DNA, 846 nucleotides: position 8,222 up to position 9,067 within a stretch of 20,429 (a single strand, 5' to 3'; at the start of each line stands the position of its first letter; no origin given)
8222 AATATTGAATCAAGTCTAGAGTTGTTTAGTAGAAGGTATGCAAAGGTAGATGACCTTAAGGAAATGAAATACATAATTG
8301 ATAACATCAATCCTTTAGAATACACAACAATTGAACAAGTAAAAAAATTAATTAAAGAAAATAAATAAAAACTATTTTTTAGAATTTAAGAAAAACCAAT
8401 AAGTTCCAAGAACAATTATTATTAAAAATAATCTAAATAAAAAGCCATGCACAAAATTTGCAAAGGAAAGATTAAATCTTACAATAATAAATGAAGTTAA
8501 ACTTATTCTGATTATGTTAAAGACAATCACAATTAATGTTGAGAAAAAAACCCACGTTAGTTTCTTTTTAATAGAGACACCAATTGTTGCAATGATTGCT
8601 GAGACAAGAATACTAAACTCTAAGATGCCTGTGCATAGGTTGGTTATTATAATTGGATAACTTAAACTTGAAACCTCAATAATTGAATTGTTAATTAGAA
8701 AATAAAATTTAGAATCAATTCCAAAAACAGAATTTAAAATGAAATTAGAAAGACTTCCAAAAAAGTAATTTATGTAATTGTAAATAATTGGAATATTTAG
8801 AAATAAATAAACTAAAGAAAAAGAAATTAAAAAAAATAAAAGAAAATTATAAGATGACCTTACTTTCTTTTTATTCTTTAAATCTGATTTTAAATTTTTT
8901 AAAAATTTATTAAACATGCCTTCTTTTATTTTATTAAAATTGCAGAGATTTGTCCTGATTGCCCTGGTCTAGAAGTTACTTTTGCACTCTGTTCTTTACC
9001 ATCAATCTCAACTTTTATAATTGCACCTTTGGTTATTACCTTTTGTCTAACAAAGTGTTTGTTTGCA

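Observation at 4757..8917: Candidate self-contained surface-display module: mini archaeosortase next to two unusual secreted proteins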

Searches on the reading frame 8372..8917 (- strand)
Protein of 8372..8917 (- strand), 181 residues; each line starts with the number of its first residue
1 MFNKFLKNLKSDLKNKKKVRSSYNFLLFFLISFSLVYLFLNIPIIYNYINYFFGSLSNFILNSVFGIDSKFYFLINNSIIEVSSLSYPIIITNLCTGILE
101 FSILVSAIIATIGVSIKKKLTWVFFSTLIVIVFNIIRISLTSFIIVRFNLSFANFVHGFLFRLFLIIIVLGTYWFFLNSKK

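Call 4: search_protein_families(library=pfam, proteins=[window:8372-8917:-], max_evalue=1)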
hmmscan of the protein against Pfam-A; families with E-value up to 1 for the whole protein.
window:8372-8917:- (181 aa): 1 family
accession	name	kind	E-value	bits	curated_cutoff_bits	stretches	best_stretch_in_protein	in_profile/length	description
PF09721.15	Exosortase_EpsH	-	0.0028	17.5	25.7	1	31-174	102-252/254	Transmembrane exosortase (Exosortase_EpsH)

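Call 5: search_protein_families(library=ncbifam, proteins=[window:8372-8917:-], max_evalue=1)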
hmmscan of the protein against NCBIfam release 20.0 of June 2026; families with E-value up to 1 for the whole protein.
window:8372-8917:- (181 aa): 3 families
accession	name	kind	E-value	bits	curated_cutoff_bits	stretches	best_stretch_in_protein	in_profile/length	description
TIGR04178.1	exo_archaeo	signature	3e-10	40.3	23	1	90-177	2-92/97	exosortase/archaeosortase family protein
TIGR04175.1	archaeo_artD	exception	1.1e-06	28.8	125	1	24-177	4-141/150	archaeosortase D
NF045528.1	heimosortase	equivalog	0.19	11.7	130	1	35-152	32-148/199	heimdallarchaeosortase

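Call 9: find_homologous_proteins(query=window:8372-8917:-, max_evalue=0.001)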
Query window:8372-8917:- (181 aa): 30 proteins with E <= 0.001 among 1687 candidates.
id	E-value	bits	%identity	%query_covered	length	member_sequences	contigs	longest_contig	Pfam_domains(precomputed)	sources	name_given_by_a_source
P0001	4.7e-100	351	100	100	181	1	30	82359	-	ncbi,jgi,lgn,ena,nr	ncbi:MAG: exosortase/archaeosortase family protein [archaeon]|jgi:exosortase/archaeosortase family p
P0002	1.4e-86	307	88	100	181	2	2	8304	-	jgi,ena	-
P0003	1.6e-53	199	60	97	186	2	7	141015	-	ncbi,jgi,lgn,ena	-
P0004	4.0e-51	191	58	97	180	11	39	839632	PF09721.16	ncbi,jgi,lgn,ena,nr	ncbi:exosortase/archaeosortase family protein [archaeon]|nr:exosortase/archaeosortase family protein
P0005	1.5e-48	183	55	97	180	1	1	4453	-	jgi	-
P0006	2.2e-47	179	55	89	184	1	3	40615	-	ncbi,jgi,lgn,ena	jgi:exosortase/archaeosortase family protein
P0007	2.4e-47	179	54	89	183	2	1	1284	-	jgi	-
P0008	1.2e-42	164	52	89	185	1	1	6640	PF09721.16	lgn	-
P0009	1.3e-42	164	50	98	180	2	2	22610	PF09721.16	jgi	jgi:exosortase/archaeosortase family protein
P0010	2.0e-42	163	57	78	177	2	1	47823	PF09721.16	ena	-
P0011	6.3e-42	161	57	78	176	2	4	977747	PF09721.16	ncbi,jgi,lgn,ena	-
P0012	7.8e-41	158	60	74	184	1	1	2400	PF09721.16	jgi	jgi:exosortase/archaeosortase family protein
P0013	8.2e-41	158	57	75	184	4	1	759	-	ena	-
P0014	8.6e-41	158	53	97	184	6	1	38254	PF09721.16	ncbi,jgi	jgi:exosortase/archaeosortase family protein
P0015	2.3e-40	156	58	78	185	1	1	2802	PF09721.16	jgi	-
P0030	4.4e-11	61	35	91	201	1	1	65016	PF09721.16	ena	-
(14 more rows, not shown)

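Call 11: find_encoding_contigs(protein=P0001, flank=10000, max_places=4)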
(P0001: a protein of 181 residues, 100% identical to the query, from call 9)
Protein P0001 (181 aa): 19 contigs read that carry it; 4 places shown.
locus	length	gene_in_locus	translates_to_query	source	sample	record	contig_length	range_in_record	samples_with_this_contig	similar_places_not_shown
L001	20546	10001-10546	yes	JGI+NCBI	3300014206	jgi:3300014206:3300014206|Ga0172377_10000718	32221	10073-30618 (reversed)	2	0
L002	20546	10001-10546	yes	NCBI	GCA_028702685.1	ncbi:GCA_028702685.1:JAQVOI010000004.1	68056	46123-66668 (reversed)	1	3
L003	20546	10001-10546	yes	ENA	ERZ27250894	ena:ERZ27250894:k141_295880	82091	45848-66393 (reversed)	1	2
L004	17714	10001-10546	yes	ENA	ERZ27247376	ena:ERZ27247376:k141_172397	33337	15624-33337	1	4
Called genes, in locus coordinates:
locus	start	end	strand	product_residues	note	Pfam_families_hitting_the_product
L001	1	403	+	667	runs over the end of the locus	PF13290:CHB_HEX_C_1, PF13287:Fn3_assoc, PF13290:CHB_HEX_C_1, PF13287:Fn3_assoc, PF13290:CHB_HEX_C_1, PF13287:Fn3_assoc, PF13290:CHB_HEX_C_1, PF13287:Fn3_assoc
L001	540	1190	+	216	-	-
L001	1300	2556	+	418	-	PF03952:Enolase_N, PF00113:Enolase_C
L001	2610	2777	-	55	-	-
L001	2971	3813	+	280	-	-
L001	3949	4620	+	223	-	PF00687:Ribosomal_L1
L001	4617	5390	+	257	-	PF00466:Ribosomal_L10, PF17777:RL10P_insert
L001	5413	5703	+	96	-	PF00428:Ribosomal_60s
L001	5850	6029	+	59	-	-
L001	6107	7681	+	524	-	PF00270:DEAD, PF04851:ResIII, PF21210:RNA_helicase_helical, PF00271:Helicase_C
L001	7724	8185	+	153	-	PF18931:DUF5680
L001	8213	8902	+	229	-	PF02732:ERCC4, PF12836:HHH_3 (faint), PF00633:HHH (faint), PF12826:HHH_2, PF14520:HHH_5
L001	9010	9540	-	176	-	PF08617:CGI-121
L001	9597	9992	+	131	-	PF01201:Ribosomal_S8e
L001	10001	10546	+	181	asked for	-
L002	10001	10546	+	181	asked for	-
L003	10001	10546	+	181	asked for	-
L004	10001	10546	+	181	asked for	-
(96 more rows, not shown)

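Call 12: find_encoding_contigs(protein=P0004, flank=7000, max_places=2)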
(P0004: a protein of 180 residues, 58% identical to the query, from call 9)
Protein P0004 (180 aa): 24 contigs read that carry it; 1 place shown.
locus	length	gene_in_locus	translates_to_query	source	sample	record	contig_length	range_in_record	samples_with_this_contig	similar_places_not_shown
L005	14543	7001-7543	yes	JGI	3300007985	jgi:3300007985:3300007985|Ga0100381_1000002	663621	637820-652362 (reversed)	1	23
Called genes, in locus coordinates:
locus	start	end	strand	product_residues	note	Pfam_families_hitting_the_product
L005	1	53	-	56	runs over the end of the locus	-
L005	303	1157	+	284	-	-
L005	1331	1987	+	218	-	PF00687:Ribosomal_L1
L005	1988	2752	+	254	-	PF00466:Ribosomal_L10, PF17777:RL10P_insert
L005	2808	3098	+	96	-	PF00428:Ribosomal_60s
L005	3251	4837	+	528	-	PF00270:DEAD, PF04851:ResIII, PF00176:SNF2-rel_dom, PF21210:RNA_helicase_helical, PF00271:Helicase_C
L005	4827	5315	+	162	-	PF18931:DUF5680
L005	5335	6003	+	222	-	PF02732:ERCC4, PF12826:HHH_2, PF14520:HHH_5, PF00633:HHH (weak)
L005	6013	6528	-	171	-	PF08617:CGI-121 (weak)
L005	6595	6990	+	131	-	PF01201:Ribosomal_S8e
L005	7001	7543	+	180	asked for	PF09721:Exosortase_EpsH (weak)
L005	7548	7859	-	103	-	-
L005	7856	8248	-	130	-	-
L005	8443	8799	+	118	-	-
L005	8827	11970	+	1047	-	-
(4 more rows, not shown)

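Call 13: find_encoding_contigs(protein=P0003, flank=7000, max_places=2)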
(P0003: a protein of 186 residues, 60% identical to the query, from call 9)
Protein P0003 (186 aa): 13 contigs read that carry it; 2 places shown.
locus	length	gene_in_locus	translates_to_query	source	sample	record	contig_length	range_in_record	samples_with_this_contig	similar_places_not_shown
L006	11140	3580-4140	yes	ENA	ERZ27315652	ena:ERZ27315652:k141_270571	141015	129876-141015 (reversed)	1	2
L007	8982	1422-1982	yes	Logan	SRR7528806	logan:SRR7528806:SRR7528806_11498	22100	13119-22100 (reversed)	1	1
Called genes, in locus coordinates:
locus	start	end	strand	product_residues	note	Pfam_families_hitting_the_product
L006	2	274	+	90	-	?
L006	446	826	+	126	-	-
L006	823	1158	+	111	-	PF05635:23S_rRNA_IVP (weak), PF22296:bAvd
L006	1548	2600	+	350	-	PF00078:RVT_1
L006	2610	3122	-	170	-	PF08617:CGI-121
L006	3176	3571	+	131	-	PF01201:Ribosomal_S8e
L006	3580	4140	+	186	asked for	-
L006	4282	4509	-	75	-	-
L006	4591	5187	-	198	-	-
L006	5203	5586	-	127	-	-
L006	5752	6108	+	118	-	-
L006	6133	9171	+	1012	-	-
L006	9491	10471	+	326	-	PF00297:Ribosomal_L3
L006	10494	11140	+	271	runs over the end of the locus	PF00573:Ribosomal_L4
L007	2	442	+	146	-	?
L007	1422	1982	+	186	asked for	-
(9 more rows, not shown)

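Call 14: find_encoding_contigs(protein=P0011, flank=7000, max_places=2)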
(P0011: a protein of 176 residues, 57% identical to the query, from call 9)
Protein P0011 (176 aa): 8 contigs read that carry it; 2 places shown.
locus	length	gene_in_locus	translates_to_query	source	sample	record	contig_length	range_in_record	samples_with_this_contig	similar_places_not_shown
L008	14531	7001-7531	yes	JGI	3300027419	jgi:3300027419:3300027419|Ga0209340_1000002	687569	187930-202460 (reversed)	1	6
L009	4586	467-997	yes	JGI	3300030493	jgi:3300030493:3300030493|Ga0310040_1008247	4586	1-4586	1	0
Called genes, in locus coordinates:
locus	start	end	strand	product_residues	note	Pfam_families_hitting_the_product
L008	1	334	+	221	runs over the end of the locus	PF00687:Ribosomal_L1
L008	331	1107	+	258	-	PF00466:Ribosomal_L10, PF17777:RL10P_insert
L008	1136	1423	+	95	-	PF00428:Ribosomal_60s (weak)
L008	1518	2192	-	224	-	-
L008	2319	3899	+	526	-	PF04851:ResIII, PF00270:DEAD, PF21210:RNA_helicase_helical, PF00271:Helicase_C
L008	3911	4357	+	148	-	PF18931:DUF5680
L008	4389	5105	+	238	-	PF02732:ERCC4, PF00633:HHH (faint), PF12826:HHH_2, PF14520:HHH_5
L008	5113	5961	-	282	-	-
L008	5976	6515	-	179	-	-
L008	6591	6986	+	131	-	PF01201:Ribosomal_S8e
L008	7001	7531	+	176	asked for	PF09721:Exosortase_EpsH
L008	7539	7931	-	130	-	-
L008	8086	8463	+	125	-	-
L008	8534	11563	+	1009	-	-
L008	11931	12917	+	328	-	PF00297:Ribosomal_L3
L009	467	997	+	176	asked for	PF09721:Exosortase_EpsH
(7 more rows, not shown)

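Call 18: find_related_loci(query=A3, collection=genome_contigs, flank=10000)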
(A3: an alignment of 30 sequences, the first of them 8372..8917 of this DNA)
Query A3 (181 aa) in genome_contigs; peptide patterns used: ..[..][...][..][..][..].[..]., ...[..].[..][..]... (x = any residue, [..] = any of these).
174 stretches matched a pattern; 14 encode a relative of the query (tblastn E <= 1e-3); 14 distinct loci.
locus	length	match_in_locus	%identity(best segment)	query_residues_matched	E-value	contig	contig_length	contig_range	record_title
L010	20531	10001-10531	58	5-179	2e-59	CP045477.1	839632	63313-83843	MAG: Candidatus Forterrea multitransposorum CG_2015-17_Forterrea_25_41 chromosome, complete genome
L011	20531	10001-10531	57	5-179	4e-58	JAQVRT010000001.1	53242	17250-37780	MAG: Candidatus ainarchaeum sp. isolate STF1_257 NODE_1155_length_53242_cov_6.491236_Sandtown_F1, whole genome shotgun s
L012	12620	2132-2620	55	18-178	9e-49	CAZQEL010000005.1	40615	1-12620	MAG TPA_asm: uncultured archaeon isolate SRP191223_co1_16 genome assembly, contig: NODE_663_length_40615_cov_7.722387, w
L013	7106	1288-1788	54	6-171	2e-46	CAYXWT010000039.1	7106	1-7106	MAG TPA_asm: uncultured archaeon isolate SRP191223_co1_94 genome assembly, contig: NODE_13863_length_7106_cov_23.635371,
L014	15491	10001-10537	53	5-180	1e-45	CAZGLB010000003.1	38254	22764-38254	MAG TPA_asm: uncultured archaeon isolate SRP263991_co7_50 genome assembly, contig: NODE_1245_length_38254_cov_219.832064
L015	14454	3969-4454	54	21-180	4e-45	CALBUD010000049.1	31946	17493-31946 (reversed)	MAG TPA_asm: Candidatus Diapherotrites archaeon isolate SRR7299214_bin.7_CONCOCT_v1.1_MAG genome assembly, contig: ERZ78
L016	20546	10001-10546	52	1-180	6e-45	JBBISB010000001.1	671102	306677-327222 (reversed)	MAG: Candidatus Iainarchaeum archaeon isolate FAS170219_bin_363 NODE_1_length_671102_cov_21.388244, whole genome shotgun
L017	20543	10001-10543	51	3-180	9e-42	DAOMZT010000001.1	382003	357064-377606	MAG TPA_asm: archaeon isolate AMR_MDS_3992 NODE_2_length_382003_cov_13.773443, whole genome shotgun sequence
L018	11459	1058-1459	55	44-178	8e-40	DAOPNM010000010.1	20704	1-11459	MAG TPA_asm: archaeon isolate AMR_MDS_1600 NODE_3176_length_20704_cov_5.197927, whole genome shotgun sequence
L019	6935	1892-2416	48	7-179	5e-39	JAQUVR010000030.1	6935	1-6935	MAG: Candidatus ainarchaeum sp. isolate STD2_171 NODE_45442_length_6935_cov_6.137485_Sandtown_D2, whole genome shotgun s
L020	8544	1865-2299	54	38-180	4e-38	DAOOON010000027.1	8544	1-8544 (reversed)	MAG TPA_asm: archaeon isolate AMR_MDS_2622 NODE_10242_length_8544_cov_22.139475, whole genome shotgun sequence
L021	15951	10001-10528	46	1-175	4e-35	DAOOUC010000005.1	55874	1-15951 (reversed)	MAG TPA_asm: archaeon isolate AMR_MDS_2477 NODE_460_length_55874_cov_7.439528, whole genome shotgun sequence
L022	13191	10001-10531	48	8-181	9e-35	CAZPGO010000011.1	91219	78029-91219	MAG TPA_asm: uncultured archaeon isolate SRP067234_co1_315 genome assembly, contig: k99_649650, whole genome shotgun seq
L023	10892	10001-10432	54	37-178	9e-34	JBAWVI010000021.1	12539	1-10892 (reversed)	MAG: archaeon isolate ELA007 MAG007_21, whole genome shotgun sequence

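Call 19: search_solved_structures(query=A3, max_evalue=1)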
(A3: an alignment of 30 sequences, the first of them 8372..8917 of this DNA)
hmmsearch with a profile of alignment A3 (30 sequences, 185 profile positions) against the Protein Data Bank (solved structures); distinct sequences matched with E-value up to 1: 0.

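Call 21: find_encoding_contigs(protein=P0030, flank=10000, max_places=2)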
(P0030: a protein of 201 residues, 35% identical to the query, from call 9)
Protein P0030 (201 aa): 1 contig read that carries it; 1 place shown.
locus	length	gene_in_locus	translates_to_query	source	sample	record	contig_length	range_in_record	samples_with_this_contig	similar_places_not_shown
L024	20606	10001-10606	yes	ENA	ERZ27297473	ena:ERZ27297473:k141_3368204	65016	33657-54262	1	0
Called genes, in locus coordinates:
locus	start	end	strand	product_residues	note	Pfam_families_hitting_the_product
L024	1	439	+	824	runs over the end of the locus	PF24908:Ig_SIBA-E_2nd (faint), PF22352:K319L-like_PKD (weak), PF07495:Y_Y_Y (faint), PF22352:K319L-like_PKD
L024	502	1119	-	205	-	PF12917:YfbR-like, PF13023:HD_3, PF01966:HD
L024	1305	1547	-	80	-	-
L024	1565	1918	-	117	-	PF07332:Phage_holin_3_6 (weak)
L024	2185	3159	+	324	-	-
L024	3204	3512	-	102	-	-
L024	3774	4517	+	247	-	PF00227:Proteasome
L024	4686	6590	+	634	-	PF17214:KH_TffA, PF00753:Lactamase_B, PF23023:Anti-Pycsar_Apyc1, PF12706:Lactamase_B_2, PF16661:Lactamase_B_6, PF10996:Beta-Casp, PF07521:RMMBL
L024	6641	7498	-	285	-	PF04055:Radical_SAM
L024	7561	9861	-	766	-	PF00437:T2SSE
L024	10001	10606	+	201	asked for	PF09721:Exosortase_EpsH (weak)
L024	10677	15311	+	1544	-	-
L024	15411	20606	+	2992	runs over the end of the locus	PF13620:CarboxypepD_reg (faint)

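Call 28: search_protein_representatives(alignment_id=A3)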
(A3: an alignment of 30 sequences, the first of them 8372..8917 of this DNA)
Query: 30 sequences, 185 profile positions. Proteins with E-value up to 0.001 (for the whole library): 590; up to 1e-10: 177; up to 1e-30: 3. The best 150 are listed.
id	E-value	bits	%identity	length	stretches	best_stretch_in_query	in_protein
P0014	1.0e-72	260.0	-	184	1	2-184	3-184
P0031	3.2e-38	147.5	-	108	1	77-181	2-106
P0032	3.3e-31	124.7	-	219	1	3-183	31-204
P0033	2.3e-29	118.6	-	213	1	19-184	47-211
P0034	5.3e-29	117.5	-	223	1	7-184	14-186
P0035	6.7e-29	117.1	-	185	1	24-184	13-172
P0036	1.1e-28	116.4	-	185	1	15-183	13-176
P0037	2.1e-28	115.5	-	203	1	10-184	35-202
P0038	2.4e-28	115.3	-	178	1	21-184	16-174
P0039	2.6e-28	115.2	-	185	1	15-184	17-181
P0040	2.8e-28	115.1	-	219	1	24-183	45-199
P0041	3.2e-28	114.9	-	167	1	21-183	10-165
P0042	3.2e-28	114.9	-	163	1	85-184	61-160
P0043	5.8e-28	114.1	-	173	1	14-181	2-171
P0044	6.0e-28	114.0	-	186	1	12-183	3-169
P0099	2.8e-20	89.0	-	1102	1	3-183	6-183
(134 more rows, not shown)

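Call 32: search_protein_families(library=ncbifam, alignment_id=A4, max_evalue=0.001)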
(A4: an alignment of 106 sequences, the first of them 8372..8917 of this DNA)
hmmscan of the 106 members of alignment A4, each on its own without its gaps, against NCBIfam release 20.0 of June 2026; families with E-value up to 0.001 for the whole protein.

A. member 1, window:8372-8917:- (181 aa): 2 families
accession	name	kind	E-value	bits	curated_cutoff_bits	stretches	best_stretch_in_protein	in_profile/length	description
TIGR04178.1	exo_archaeo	signature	3e-10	40.3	23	1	90-177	2-92/97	exosortase/archaeosortase family protein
TIGR04175.1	archaeo_artD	exception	1.1e-06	28.8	125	1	24-177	4-141/150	archaeosortase D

B. families by the number of members that match (of 106 scanned): 24 families
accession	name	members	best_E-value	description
TIGR04178.1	exo_archaeo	106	1.3e-16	exosortase/archaeosortase family protein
NF046081.1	exosort_XrtX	81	2.9e-14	exosortase X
TIGR04175.1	archaeo_artD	69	2.8e-12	archaeosortase D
TIGR03110.1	exosort_Gpos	50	2.8e-10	exosortase family protein XrtG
TIGR04177.1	exosort_XrtH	48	3.8e-14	exosortase H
TIGR04300.1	exosort_XrtM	46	6.7e-11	exosortase family protein XrtM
TIGR04144.1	archaeo_VPXXXP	46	6.8e-11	archaeosortase B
TIGR04124.1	archaeo_artE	28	2.1e-17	archaeosortase family protein ArtE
NF033505.2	paceosortase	26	3.7e-13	pacearchaeosortase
TIGR04128.1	exoso_Fjoh_1448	18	1e-07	exosortase family protein XrtF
NF046083.1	exosort_XrtY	17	1.2e-08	exosortase Y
TIGR02602.1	8TM_EpsH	15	1.7e-07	exosortase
NF045528.1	heimosortase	12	1.4e-08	heimdallarchaeosortase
TIGR04293.1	archaeo_artF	12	3.8e-08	archaeosortase family protein ArtF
TIGR03109.2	exosort_XrtA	10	6.4e-08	exosortase A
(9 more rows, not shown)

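Call 37: find_related_loci(query=A5, collection=metagenome_contigs, flank=8000)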
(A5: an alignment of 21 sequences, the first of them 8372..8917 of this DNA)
Query A5 (181 aa) in metagenome_contigs; peptide patterns used: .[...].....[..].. (x = any residue, [..] = any of these).
80 stretches matched a pattern; 55 encode a relative of the query (tblastn E <= 1e-3); 55 distinct loci.
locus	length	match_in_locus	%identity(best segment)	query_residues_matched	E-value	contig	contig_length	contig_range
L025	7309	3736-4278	88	1-181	2e-94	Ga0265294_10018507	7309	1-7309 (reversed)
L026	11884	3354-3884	60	3-177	7e-61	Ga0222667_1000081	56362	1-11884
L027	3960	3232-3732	54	6-171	4e-46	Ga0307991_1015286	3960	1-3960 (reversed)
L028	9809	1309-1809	54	6-171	5e-46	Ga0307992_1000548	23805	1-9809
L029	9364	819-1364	51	1-177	2e-43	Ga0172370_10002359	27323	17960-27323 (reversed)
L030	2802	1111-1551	56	37-181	3e-42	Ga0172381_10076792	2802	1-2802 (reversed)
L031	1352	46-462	59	45-181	1e-42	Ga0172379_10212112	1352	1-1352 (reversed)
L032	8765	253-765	51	10-178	9e-40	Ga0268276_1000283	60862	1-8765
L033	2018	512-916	56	47-178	2e-39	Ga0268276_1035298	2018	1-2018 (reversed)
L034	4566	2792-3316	48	7-179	1e-38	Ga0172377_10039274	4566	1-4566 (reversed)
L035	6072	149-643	52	16-179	8e-38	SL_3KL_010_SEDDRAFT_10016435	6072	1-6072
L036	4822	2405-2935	49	8-181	1e-36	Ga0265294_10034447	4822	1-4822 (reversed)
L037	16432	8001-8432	57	41-181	6e-36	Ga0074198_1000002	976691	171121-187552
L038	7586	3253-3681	57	41-181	3e-36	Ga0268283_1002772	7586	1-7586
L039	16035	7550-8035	53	15-178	2e-35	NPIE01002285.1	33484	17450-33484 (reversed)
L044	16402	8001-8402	39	48-181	5e-21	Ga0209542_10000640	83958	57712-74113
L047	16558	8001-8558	33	12-181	2e-18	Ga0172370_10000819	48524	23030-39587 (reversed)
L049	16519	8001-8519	33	6-179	8e-18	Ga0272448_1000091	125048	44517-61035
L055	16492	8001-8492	32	14-180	5e-16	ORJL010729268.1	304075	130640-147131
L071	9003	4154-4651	31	15-180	3e-11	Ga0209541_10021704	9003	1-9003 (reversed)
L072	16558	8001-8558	27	12-181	4e-11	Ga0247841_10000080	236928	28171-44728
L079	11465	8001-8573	31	2-181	4e-6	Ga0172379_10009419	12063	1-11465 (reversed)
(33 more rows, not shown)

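Call 45: predict_structure(alignment_id=A4)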
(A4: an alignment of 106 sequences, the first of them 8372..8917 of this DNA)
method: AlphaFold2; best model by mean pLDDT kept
length: 181 residues; sequences in the alignment: 106
mean_pLDDT: 96.7   pTM: 0.88
mean pLDDT of the five models: 96.7, 96.5, 96.1, 96.0, 96.0
residues with pLDDT >= 90: 179; 70-90: 1; 50-70: 1; < 50: 0
segments of 3 or more residues with pLDDT < 50: none
pLDDT, mean of each block of 10 residues (from residue 1): 95 96 97 98 98 98 98 96 97 96 98 97 98 97 97 96 96 94 55
secondary structure, 60 per line:
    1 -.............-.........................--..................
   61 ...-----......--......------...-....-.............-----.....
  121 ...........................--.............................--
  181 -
elements in order: H2-14 H16-40 H43-63 E69-74 E77-82 E89-91 H93-96 H98-110 H116-147 H150-178
